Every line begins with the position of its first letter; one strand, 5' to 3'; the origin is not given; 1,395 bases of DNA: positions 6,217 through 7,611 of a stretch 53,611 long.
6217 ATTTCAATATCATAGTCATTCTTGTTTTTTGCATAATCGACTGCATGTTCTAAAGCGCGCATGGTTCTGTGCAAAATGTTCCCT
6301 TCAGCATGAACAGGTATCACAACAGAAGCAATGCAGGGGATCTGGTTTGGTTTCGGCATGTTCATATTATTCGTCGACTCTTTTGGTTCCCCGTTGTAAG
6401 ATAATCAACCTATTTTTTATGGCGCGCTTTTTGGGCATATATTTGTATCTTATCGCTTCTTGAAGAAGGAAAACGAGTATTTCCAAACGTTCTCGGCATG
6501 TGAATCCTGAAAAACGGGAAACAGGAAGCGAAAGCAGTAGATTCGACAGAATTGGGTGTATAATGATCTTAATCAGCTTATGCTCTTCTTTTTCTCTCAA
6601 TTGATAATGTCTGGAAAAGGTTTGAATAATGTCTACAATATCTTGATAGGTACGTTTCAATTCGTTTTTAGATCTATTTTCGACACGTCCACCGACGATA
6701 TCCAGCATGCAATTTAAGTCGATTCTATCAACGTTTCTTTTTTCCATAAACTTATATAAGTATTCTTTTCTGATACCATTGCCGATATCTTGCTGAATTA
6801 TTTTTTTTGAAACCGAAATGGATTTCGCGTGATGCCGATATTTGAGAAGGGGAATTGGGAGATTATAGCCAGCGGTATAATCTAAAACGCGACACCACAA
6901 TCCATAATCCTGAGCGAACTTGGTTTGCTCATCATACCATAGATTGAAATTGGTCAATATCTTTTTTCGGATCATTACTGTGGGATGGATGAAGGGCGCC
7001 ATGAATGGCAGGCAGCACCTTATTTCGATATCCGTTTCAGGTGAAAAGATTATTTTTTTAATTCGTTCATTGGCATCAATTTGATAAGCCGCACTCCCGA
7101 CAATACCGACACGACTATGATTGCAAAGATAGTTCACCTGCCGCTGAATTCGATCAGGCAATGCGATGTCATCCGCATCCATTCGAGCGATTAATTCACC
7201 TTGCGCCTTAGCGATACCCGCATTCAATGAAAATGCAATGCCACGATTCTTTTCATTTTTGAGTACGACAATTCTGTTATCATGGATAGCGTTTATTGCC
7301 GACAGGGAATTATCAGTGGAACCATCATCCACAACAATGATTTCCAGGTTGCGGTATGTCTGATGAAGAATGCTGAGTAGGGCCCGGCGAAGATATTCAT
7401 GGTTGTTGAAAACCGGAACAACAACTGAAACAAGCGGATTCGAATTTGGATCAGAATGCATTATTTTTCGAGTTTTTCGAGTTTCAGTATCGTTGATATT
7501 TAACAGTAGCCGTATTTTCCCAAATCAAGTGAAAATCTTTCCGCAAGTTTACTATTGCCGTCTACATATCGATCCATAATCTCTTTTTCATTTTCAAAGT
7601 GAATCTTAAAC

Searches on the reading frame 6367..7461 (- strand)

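Call 70: search_protein_families(library=ncbifam, proteins=[window:6367-7461:-], max_evalue=1e-10)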
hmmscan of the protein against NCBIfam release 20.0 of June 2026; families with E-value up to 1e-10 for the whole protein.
window:6367-7461:- (364 aa): 16 families
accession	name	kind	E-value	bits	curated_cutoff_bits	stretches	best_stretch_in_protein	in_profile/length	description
NF053739.1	GlytfEpsEBac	equivalog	7e-38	130.1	450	1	9-213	1-207/265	glycosyltransferase EpsE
NF047683.1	TeichurnBiosyTuaG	equivalog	1.6e-27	96.8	400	1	7-220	4-215/252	teichuronic acid biosynthesis protein TuaG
NF007482.0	PRK10073.1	equivalog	8.3e-22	77.6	423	1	6-138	3-136/334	glycosyltransferase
TIGR03937.1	PgaC_IcaA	equivalog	1e-20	74.1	422.3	1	6-121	42-159/407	poly-beta-1,6-N-acetyl-D-glucosamine synthase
TIGR03965.1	mycofact_glyco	equivalog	1.5e-17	63.6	280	1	6-130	71-197/467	mycofactocin biosynthesis glycosyltransferase MftF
NF007453.0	PRK10018.1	equivalog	2.2e-17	63.6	382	1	7-196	4-194/280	colanic acid biosynthesis glycosyltransferase WcaA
TIGR04017.1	WcaA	equivalog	8.3e-17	61.7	495.75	1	7-197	3-194/279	colanic acid biosynthesis glycosyltransferase WcaA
NF041875.1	EPS_EpsD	equivalog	5.5e-16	58.9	370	1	11-124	1-116/325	exopolysaccharide biosynthesis glycosyltransferase EpsD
NF041394.1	GtaseAglG_Halo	equivalog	5.6e-16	58.7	440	1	11-124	3-119/304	glucosyl-dolichyl phosphate glucuronosyltransferase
NF050050.1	ProtGlycPglI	equivalog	2.6e-15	56.6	500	1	9-109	2-105/306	GalNAc(5)-diNAcBac-PP-undecaprenol beta-1,3-glucosyltransferase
TIGR04283.1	glyco_like_mftF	equivalog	6.6e-14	52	182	1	11-138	1-121/221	TIGR04283 family arsenosugar biosynthesis glycosyltransferase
NF038302.1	EPS_HpsE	equivalog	1e-13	50.9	300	1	11-137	3-139/307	hormogonium polysaccharide biosynthesis glycosyltransferase HpsE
TIGR04242.1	nodulat_NodC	equivalog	7.2e-13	48.3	550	1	6-134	45-174/395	chitooligosaccharide synthase NodC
NF007986.1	PRK10714.1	equivalog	4.8e-12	45.5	529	1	11-112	8-115/316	undecaprenyl-phosphate 4-deoxy-4-formamido-L-arabinose transferase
TIGR03111.1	glyc2_xrt_Gpos1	hypoth_equivalog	1.8e-11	43.5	363.95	1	7-122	47-167/439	TIGR03111 family XrtG-associated glycosyltransferase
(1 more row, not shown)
